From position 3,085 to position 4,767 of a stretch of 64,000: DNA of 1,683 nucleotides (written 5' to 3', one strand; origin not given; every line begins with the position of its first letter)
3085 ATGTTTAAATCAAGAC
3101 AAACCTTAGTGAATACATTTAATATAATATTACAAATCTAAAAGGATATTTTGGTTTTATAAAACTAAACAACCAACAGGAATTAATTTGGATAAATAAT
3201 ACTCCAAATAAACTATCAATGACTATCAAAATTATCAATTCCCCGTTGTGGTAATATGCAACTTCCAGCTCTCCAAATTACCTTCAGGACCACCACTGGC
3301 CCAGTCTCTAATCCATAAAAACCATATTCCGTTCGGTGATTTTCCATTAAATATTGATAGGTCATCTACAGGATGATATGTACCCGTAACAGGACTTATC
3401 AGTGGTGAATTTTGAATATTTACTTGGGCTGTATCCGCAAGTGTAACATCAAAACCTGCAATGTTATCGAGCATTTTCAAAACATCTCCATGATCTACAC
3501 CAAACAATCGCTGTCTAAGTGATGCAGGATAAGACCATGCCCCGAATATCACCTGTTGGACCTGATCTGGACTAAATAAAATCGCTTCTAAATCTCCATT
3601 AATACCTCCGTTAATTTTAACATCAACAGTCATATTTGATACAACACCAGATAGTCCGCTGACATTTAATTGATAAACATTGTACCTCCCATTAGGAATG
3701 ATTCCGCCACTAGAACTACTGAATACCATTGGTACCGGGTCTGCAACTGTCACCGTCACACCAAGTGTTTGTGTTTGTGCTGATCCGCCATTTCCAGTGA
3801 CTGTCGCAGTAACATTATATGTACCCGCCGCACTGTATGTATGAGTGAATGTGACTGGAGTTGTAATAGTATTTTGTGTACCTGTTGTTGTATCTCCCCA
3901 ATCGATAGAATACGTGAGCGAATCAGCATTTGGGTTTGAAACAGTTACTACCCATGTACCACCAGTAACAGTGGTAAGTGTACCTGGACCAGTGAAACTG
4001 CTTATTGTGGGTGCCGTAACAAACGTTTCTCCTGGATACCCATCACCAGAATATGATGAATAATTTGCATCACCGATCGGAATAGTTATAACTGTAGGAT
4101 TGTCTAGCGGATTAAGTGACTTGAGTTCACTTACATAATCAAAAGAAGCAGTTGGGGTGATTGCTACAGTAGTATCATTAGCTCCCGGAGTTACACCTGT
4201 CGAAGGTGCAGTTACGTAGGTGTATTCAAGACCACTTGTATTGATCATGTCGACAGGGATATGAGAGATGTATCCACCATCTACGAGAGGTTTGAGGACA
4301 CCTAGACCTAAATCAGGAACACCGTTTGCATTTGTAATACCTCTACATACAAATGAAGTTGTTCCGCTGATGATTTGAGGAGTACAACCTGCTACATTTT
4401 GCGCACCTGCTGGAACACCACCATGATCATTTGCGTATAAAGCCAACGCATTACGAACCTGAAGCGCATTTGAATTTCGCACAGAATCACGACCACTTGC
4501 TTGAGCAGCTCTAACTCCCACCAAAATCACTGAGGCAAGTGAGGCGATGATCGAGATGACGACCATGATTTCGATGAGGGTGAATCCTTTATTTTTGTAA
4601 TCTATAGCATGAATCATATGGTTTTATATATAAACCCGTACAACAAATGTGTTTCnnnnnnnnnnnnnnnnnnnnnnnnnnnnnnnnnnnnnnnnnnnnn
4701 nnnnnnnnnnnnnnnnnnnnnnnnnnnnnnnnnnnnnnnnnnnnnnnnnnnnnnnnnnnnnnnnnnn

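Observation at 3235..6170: Two adjacent giant pilin-like proteins: shared pilin stalk, different C-terminal adhesin-like heads (P-domain vs DUF1566/Lcl-like)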

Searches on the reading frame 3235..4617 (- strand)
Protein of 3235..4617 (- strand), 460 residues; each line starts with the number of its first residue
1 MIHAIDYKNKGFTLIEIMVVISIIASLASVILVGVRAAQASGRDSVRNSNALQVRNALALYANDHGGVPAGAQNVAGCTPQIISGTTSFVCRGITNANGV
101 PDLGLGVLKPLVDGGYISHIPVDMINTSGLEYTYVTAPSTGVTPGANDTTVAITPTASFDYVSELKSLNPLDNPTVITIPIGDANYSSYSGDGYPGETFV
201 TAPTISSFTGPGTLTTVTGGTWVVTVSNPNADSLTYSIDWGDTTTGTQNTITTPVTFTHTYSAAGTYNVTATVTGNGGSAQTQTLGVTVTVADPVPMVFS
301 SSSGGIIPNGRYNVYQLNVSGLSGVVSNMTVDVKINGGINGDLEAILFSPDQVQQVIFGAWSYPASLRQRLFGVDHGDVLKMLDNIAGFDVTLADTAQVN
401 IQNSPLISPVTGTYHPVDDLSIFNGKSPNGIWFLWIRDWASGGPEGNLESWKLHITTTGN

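Call 4: search_protein_families(library=pfam, proteins=[window:3235-4617:-], max_evalue=1)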
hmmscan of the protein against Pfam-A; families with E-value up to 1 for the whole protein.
window:3235-4617:- (460 aa): 4 families
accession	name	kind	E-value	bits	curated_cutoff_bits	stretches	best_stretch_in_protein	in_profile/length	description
PF07963.17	N_methyl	-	1.9e-07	30.8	21.2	1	8-31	3-26/27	Prokaryotic N-terminal methylation motif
PF00801.26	PKD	-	3.8e-07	30.5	23.5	1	220-284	15-76/80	PKD domain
PF18911.6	PKD_4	-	5.9e-07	29.9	27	1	203-289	4-85/85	PKD domain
PF01483.27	P_proprotein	-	3.1e-06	27.6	21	1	423-455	55-86/86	Proprotein convertase P-domain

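Call 5: search_protein_families(library=ncbifam, proteins=[window:3235-4617:-], max_evalue=1)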
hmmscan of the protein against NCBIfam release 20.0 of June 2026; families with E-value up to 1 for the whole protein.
window:3235-4617:- (460 aa): 18 families
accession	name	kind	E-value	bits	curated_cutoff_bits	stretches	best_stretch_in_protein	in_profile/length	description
TIGR02532.1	IV_pilin_GFxxxE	domain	1.7e-07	30.8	16.3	1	10-32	2-24/24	prepilin-type N-terminal cleavage/methylation domain-containing protein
TIGR01710.1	typeII_sec_gspG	equivalog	3.2e-07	30.4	88.85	1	10-75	1-66/134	type II secretion system major pseudopilin GspG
NF058578.1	CPR_pilus_PamR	equivalog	2.8e-06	26.4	300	1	236-287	183-237/297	pilus system RbmA-like protein PamR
TIGR01708.2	typeII_sec_gspH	equivalog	4.2e-06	26.9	80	1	10-41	2-33/169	type II secretion system minor pseudopilin GspH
NF041013.1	T4P_ComGE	equivalog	1.3e-05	25.2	49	1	8-54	2-48/83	competence type IV pilus minor pilin ComGE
NF007862.0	PRK10574.1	equivalog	6.4e-05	23.1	138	1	8-31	3-26/145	prepilin peptidase-dependent pilin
NF041775.1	typeIV_PilA_Myxo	equivalog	0.00015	21.8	400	1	6-50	7-51/214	type IV pilin protein PilA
NF007800.0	PRK10506.1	equivalog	0.0035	17.2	158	1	8-40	7-39/163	prepilin peptidase-dependent protein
NF040999.1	pilin_ComGC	equivalog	0.0039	17.4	75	1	10-32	2-24/84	competence type IV pilus major pilin ComGC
TIGR02596.1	TIGR02596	subfamily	0.0056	16.8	70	1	12-55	1-47/196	Verru_Chthon cassette protein D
NF040982.1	ComGD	equivalog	0.011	16.1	70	1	9-35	1-26/139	competence type IV pilus minor pilin ComGD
NF001304.0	PRK00249.1-4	equivalog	0.058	13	247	1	242-296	96-152/228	flagellar basal body L-ring protein FlgH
NF041002.1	pilin_ComGF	equivalog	0.061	13.5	80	1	9-32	1-24/139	competence type IV pilus minor pilin ComGF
TIGR01711.1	gspJ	equivalog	0.084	12.7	64.85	1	10-28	1-19/192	type II secretion system minor pseudopilin GspJ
TIGR01707.1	gspI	equivalog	0.091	13.3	44.35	1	11-35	1-25/101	type II secretion system minor pseudopilin GspI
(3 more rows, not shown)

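Call 13: find_homologous_proteins(query=window:3235-4617:-)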
Query window:3235-4617:- (460 aa): 14 proteins with E <= 0.001 among 8000 candidates.
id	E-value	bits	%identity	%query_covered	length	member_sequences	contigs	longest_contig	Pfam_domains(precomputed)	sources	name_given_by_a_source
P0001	0.0e+0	1014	100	100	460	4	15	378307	PF00801.27,PF07963.18,PF01483.28,PF18911.7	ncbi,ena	-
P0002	4.3e-92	328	59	65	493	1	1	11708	PF07963.18,PF18998.7,PF18911.7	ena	-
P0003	1.3e-90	323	59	67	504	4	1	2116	PF07603.18,PF18911.7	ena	-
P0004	3.7e-80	288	55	56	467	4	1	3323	PF18998.7,PF18911.7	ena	-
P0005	5.8e-80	288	56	59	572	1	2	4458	PF18998.7,PF18911.7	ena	-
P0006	3.2e-78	282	52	63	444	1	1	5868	PF07963.18,PF07603.18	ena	-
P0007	8.2e-74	267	55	58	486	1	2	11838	PF07963.18,PF18998.7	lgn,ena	-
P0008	8.1e-73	264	48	64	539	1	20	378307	PF00801.27,PF07963.18,PF18911.7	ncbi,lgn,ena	-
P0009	1.5e-70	257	48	65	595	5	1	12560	PF18998.7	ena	-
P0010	6.8e-68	248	52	59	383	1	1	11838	PF07963.18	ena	-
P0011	2.2e-66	243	50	63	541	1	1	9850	PF00801.27,PF07963.18,PF18911.7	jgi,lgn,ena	-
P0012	1.7e-22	98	35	62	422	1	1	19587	PF07963.18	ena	-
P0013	4.4e-5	41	42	20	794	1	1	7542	PF13365.13,PF00801.27,PF17963.8,PF18911.7,PF00089.33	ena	-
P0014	8.2e-4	37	44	13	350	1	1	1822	PF22825.3,PF07963.18,PF07596.17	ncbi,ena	-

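Call 16: find_encoding_contigs(protein=P0008, flank=10000, max_places=3)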
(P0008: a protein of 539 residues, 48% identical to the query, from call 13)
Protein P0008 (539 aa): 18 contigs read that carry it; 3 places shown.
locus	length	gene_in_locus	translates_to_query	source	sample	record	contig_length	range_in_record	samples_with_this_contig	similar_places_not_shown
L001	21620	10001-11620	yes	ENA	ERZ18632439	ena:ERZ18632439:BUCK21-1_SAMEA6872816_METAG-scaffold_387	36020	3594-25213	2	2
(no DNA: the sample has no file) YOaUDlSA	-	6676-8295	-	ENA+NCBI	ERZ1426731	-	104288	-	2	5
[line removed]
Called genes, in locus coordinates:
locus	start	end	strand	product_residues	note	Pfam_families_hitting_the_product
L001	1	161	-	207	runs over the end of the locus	-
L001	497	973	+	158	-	PF03073:TspO_MBR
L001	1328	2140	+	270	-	PF00730:HhH-GPD, PF00633:HHH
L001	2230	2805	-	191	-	-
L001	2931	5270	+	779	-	PF17191:RecG_wedge, PF01336:tRNA_anti-codon, PF00270:DEAD, PF04851:ResIII, PF00271:Helicase_C, PF19833:RecG_dom3_C (weak)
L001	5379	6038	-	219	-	PF13384:HTH_23 (faint)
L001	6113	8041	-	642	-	PF00004:AAA, PF17862:AAA_lid_3, PF01434:Peptidase_M41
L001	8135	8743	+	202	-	PF07963:N_methyl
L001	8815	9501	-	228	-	PF07589:PEP_exosort_dom (weak)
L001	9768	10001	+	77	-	-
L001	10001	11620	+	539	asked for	PF07963:N_methyl (weak), PF00801:PKD (faint), PF18911:PKD_4 (faint)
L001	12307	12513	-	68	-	-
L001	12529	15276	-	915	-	-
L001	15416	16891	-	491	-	PF00092:VWA, PF13519:VWA_2 (weak), PF13768:VWA_3 (weak)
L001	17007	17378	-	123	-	-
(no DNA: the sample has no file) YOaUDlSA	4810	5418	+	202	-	PF07963:N_methyl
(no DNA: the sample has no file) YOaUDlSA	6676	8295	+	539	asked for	PF07963:N_methyl (weak), PF00801:PKD (faint), PF18911:PKD_4 (faint)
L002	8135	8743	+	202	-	PF07963:N_methyl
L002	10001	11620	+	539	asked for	PF07963:N_methyl (weak), PF00801:PKD (faint), PF18911:PKD_4 (faint)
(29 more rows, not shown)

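Call 24: find_related_loci(query=A1, collection=genome_contigs, flank=10000)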
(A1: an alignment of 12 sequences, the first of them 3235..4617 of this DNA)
Query A1 (460 aa) in genome_contigs; peptide patterns used: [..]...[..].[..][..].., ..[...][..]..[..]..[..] (x = any residue, [..] = any of these).
600 stretches matched a pattern (row limit reached: there are more); 224 encode a relative of the query (tblastn E <= 1e-3); the best 80 are kept; 80 distinct loci.
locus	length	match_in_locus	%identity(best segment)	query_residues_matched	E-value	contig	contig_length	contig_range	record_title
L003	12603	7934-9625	48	9-79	5e-14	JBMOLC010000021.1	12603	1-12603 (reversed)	MAG: Patescibacteria group bacterium isolate Betzabe_MAG014 MAG014_21, whole genome shotgun sequence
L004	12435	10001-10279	37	2-90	3e-13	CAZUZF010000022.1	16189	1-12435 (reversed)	MAG TPA_asm: uncultured Gammaproteobacteria bacterium isolate binchicken_co38_1268 genome assembly, contig: NODE_7580_le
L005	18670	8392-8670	34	8-123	7e-12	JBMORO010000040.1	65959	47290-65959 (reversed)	MAG: Patescibacteria group bacterium isolate Betzabe_MAG182 MAG182_40, whole genome shotgun sequence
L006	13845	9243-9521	40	1-94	5e-11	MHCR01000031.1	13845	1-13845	MAG: Candidatus Woykebacteria bacterium RBG_16_39_9b RBG_16_scaffold_9555, whole genome shotgun sequence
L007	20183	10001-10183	46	10-70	1e-10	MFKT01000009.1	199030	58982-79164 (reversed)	MAG: Candidatus Kaiserbacteria bacterium RIFCSPHIGHO2_01_FULL_53_29 rifcsphigho2_01_scaffold_163, whole genome shotgun s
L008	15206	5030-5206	46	8-66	1e-10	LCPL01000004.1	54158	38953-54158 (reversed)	MAG: Parcubacteria group bacterium GW2011_GWC2_48_17 UY29_C0004, whole genome shotgun sequence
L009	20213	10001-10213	40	1-72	3e-10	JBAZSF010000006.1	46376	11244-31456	MAG: Candidatus Paceibacterota bacterium isolate SO_2017_GW1_167 NODE_3811_length_46376_cov_3.037168_OW334_2017, whole g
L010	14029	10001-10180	47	10-69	6e-10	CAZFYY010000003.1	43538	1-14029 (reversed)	MAG TPA_asm: uncultured Gammaproteobacteria bacterium isolate SRP296810_co1_333 genome assembly, contig: NODE_701_length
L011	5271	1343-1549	36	8-76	7e-10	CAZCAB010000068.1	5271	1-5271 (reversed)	MAG TPA_asm: uncultured Gammaproteobacteria bacterium isolate SRP167671_co2_16 genome assembly, contig: NODE_17853_lengt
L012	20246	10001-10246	39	3-84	6e-10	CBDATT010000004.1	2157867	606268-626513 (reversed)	MAG: Isosphaeraceae bacterium isolate 9c250b06-874d-4bc7-8871-011532c8d4be genome assembly, contig: contig_4, whole geno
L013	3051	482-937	35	7-127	1e-9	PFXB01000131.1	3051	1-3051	MAG: candidate division WWE3 bacterium CG_4_9_14_3_um_filter_43_9 CG_4_9_14_3_um_filter_150_scaffold_102336_c, whole gen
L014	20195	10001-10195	49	9-72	3e-9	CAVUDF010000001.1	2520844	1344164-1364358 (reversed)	MAG: uncultured Planctomycetota bacterium isolate MFD03250.bin.2.56 genome assembly, contig: contig_13982, whole genome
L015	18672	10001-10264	36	10-103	4e-9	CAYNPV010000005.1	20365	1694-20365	MAG TPA_asm: uncultured Gammaproteobacteria bacterium isolate binchicken_co15_175 genome assembly, contig: NODE_1389_len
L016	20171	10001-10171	46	9-65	6e-9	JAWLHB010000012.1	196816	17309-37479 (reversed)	MAG: Lentisphaeria bacterium isolate 30dZY2.bin.23 NODE_155_length_196816_cov_10.893690, whole genome shotgun sequence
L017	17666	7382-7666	35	9-123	2e-8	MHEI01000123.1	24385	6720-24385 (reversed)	MAG: Nitrospirae bacterium RBG_16_43_11 RBG_16_scaffold_9300, whole genome shotgun sequence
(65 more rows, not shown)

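Call 25: find_encoding_contigs(protein=window:3235-4617:-, flank=3000, max_places=6)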
Protein window:3235-4617:- (460 aa): 15 contigs read that carry it; 6 places shown.
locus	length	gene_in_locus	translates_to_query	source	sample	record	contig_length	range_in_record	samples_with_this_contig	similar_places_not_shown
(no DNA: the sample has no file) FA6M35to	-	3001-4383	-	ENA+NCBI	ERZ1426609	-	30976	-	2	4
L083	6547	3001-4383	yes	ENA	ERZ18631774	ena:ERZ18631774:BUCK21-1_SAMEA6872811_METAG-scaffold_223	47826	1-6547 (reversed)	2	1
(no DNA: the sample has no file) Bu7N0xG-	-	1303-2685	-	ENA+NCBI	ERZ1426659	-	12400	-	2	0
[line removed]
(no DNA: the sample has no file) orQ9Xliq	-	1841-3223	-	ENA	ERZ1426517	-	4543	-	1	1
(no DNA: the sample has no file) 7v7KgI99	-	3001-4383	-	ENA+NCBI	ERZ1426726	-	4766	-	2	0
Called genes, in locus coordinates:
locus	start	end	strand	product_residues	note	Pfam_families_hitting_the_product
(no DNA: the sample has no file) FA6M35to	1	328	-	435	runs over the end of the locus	PF13393:tRNA-synt_His, PF00587:tRNA-synt_2b, PF03129:HGTP_anticodon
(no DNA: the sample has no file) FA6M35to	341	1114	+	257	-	PF01509:TruB_N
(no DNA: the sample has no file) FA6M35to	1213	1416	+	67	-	-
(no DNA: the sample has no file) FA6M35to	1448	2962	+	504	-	PF18911:PKD_4 (weak), PF07603:Lcl_C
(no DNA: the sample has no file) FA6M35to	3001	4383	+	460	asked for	PF07963:N_methyl (weak), PF01483:P_proprotein (faint), PF18911:PKD_4 (weak), PF00801:PKD (weak)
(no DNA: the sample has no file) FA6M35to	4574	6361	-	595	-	PF00009:GTP_EFTU, PF01926:MMR_HSR1, PF22042:EF-G_D2, PF03144:GTP_EFTU_D2, PF00679:EFG_C, PF21018:BipA_C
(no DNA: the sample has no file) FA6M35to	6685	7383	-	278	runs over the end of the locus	-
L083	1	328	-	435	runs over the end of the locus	PF13393:tRNA-synt_His, PF00587:tRNA-synt_2b, PF03129:HGTP_anticodon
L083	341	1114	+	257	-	PF01509:TruB_N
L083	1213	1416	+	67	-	-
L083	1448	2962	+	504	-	PF18911:PKD_4 (weak), PF07603:Lcl_C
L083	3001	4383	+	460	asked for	PF07963:N_methyl (weak), PF01483:P_proprotein (faint), PF18911:PKD_4 (weak), PF00801:PKD (weak)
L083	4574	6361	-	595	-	PF00009:GTP_EFTU, PF01926:MMR_HSR1, PF22042:EF-G_D2, PF03144:GTP_EFTU_D2, PF00679:EFG_C, PF21018:BipA_C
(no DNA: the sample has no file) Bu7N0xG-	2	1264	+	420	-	?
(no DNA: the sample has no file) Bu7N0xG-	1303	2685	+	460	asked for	PF07963:N_methyl (weak), PF01483:P_proprotein (faint), PF18911:PKD_4 (weak), PF00801:PKD (weak)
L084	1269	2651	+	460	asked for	PF07963:N_methyl (weak), PF01483:P_proprotein (faint), PF18911:PKD_4 (weak), PF00801:PKD (weak)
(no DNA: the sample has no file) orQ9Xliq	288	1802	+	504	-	PF18911:PKD_4 (weak), PF07603:Lcl_C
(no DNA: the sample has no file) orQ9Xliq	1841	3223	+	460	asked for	PF07963:N_methyl (weak), PF01483:P_proprotein (faint), PF18911:PKD_4 (weak), PF00801:PKD (weak)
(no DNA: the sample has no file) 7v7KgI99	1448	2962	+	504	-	PF18911:PKD_4 (weak), PF07603:Lcl_C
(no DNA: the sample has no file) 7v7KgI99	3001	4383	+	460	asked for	PF07963:N_methyl (weak), PF01483:P_proprotein (faint), PF18911:PKD_4 (weak), PF00801:PKD (weak)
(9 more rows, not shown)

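Call 51: search_protein_families(library=pfam, proteins=[P0002, P0004, P0005, P0006, P0007, P0008, P0009, P0010, P0011, P0012], max_evalue=0.01)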
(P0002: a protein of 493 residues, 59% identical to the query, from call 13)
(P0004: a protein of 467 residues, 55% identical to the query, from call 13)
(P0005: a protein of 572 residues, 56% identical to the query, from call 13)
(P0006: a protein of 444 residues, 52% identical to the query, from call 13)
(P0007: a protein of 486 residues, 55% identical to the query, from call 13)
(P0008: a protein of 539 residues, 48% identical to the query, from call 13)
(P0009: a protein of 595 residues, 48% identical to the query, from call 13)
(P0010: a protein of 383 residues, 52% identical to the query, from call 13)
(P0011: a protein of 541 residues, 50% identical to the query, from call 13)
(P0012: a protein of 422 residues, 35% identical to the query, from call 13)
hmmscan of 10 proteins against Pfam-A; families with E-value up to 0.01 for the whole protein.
P0002 (493 aa): 5 families
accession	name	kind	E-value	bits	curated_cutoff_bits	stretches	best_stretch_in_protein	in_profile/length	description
PF18998.6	Flg_new_2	-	2.6e-08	34.2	23.6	1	318-368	14-67/73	Divergent InlB B-repeat domain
PF07963.17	N_methyl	-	2.5e-06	27.3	21.2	1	6-29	4-27/27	Prokaryotic N-terminal methylation motif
PF18911.6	PKD_4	-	1.4e-05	25.4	27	1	191-275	2-80/85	PKD domain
PF07603.17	Lcl_C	-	9e-05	23.2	34.9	1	381-470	22-98/117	Lcl C-terminal domain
PF00801.26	PKD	-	0.0054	17.1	23.5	1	204-278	11-80/80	PKD domain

P0004 (467 aa): 4 families
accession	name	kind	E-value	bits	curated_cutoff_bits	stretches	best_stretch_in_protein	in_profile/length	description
PF18998.6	Flg_new_2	-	1.5e-09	38.1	23.6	1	310-361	14-70/73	Divergent InlB B-repeat domain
PF18911.6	PKD_4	-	1.1e-05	25.9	27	1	218-270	28-76/85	PKD domain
PF00801.26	PKD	-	0.00048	20.5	23.5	1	223-278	29-80/80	PKD domain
PF07963.17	N_methyl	-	0.0013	18.7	21.2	1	6-27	5-26/27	Prokaryotic N-terminal methylation motif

P0005 (572 aa): 4 families
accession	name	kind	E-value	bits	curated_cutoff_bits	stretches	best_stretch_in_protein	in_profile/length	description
PF18911.6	PKD_4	-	8e-08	32.7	27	1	193-275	2-80/85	PKD domain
PF18998.6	Flg_new_2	-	6.6e-06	26.5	23.6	2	491-570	2-71/73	Divergent InlB B-repeat domain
PF07963.17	N_methyl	-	0.00014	21.7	21.2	1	6-29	3-26/27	Prokaryotic N-terminal methylation motif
PF00801.26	PKD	-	0.0042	17.5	23.5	1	217-280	22-80/80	PKD domain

P0006 (444 aa): 4 families
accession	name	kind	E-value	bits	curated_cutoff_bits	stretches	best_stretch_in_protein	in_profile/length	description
PF07603.17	Lcl_C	-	2.7e-08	34.5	34.9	1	298-438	5-116/117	Lcl C-terminal domain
PF07963.17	N_methyl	-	2.8e-05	23.9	21.2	1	10-31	5-26/27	Prokaryotic N-terminal methylation motif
PF18911.6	PKD_4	-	0.0029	18.1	27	1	205-282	8-80/85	PKD domain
PF00801.26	PKD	-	0.0068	16.8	23.5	1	233-284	30-79/80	PKD domain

P0007 (486 aa): 4 families
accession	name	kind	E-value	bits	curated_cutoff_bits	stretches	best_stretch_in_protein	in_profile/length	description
PF18998.6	Flg_new_2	-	9.2e-09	35.6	23.6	1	329-382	14-71/73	Divergent InlB B-repeat domain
PF07963.17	N_methyl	-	3.3e-06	26.9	21.2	1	7-31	2-26/27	Prokaryotic N-terminal methylation motif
PF18911.6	PKD_4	-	0.00016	22.1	27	1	194-270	2-74/85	PKD domain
PF07603.17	Lcl_C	-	0.0011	19.7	34.9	1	389-470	20-106/117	Lcl C-terminal domain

P0008 (539 aa): 3 families
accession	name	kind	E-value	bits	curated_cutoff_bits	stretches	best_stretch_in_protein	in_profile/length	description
PF00801.26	PKD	-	7e-09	36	23.5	1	224-290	18-80/80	PKD domain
PF18911.6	PKD_4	-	2.6e-07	31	27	1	227-291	27-84/85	PKD domain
PF07963.17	N_methyl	-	7e-06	25.8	21.2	1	10-31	6-27/27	Prokaryotic N-terminal methylation motif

P0009 (595 aa): 1 family
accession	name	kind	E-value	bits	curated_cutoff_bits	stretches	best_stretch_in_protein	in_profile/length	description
PF18998.6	Flg_new_2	-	6.3e-10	39.3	23.6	1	538-594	12-71/73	Divergent InlB B-repeat domain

P0010 (383 aa): 3 families
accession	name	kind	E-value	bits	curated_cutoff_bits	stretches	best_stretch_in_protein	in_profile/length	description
PF07963.17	N_methyl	-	1.4e-06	28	21.2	1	9-32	3-26/27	Prokaryotic N-terminal methylation motif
PF00801.26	PKD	-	5.6e-05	23.5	23.5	1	247-289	39-80/80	PKD domain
PF18911.6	PKD_4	-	0.00024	21.5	27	1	217-290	17-84/85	PKD domain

P0011 (541 aa): 4 families
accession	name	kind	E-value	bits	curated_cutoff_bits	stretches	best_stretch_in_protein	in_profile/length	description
PF00801.26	PKD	-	1.3e-09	38.4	23.5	1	210-293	2-80/80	PKD domain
PF18911.6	PKD_4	-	3.4e-07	30.7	27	1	227-290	23-82/85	PKD domain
PF07963.17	N_methyl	-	4.6e-06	26.4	21.2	1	9-31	5-27/27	Prokaryotic N-terminal methylation motif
PF07603.17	Lcl_C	-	0.0034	18.1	34.9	1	428-492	26-90/117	Lcl C-terminal domain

P0012 (422 aa): 1 family
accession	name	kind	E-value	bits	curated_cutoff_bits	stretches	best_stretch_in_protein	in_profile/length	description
PF07963.17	N_methyl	-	3.7e-07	29.9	21.2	1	13-35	5-27/27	Prokaryotic N-terminal methylation motif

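Call 52: list_cluster_members(proteins=[window:3235-4617:-, window:4656-6170:-, P0008, window:1257-3044:+, window:23015-26206:-, window:17150-17794:-, window:16271-17125:-])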
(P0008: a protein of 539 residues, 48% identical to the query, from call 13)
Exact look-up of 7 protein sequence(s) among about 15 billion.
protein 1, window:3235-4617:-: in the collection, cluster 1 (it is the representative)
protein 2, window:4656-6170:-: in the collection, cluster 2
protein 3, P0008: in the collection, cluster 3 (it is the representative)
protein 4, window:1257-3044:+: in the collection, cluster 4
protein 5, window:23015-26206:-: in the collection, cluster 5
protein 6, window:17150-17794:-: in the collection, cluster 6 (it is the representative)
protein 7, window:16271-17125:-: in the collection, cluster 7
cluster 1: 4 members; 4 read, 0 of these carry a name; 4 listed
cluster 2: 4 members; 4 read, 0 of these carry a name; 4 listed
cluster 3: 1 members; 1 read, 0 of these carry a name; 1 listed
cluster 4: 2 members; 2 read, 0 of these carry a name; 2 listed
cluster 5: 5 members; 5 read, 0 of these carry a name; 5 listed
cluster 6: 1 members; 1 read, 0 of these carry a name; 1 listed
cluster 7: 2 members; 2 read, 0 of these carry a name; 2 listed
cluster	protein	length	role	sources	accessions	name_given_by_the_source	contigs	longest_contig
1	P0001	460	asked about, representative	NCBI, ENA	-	-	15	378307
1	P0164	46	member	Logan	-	-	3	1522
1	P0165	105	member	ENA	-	-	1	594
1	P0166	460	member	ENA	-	-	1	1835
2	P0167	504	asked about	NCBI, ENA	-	-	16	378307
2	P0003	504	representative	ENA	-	-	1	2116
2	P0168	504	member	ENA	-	-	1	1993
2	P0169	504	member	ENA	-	-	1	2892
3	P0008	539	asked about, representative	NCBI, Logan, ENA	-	-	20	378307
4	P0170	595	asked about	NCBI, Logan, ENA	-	-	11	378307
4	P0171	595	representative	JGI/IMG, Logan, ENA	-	-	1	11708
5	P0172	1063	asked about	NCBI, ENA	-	-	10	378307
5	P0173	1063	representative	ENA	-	-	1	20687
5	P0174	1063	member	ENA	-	-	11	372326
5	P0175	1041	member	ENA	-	-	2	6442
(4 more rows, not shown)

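Call 69: find_encoding_contigs(protein=P0002, flank=8000, max_places=1)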
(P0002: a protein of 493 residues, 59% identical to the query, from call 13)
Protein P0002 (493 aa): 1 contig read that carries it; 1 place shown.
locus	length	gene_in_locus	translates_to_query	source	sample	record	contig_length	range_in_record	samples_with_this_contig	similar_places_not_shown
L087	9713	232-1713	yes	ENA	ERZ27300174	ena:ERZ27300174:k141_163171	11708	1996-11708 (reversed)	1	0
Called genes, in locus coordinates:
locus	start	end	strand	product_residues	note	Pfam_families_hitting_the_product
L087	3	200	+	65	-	?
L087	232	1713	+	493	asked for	PF07963:N_methyl (weak), PF18911:PKD_4 (faint), PF18998:Flg_new_2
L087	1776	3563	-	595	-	PF00009:GTP_EFTU, PF01926:MMR_HSR1, PF22042:EF-G_D2, PF03144:GTP_EFTU_D2, PF00679:EFG_C, PF21018:BipA_C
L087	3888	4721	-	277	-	-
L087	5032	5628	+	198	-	PF01195:Pept_tRNA_hydro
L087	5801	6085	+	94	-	-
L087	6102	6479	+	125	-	-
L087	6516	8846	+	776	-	-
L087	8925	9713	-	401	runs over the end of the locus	PF21543:CvfB_2nd (faint), PF23459:S1_RRP5 (faint), PF21710:Spt6_S1 (faint), PF00575:S1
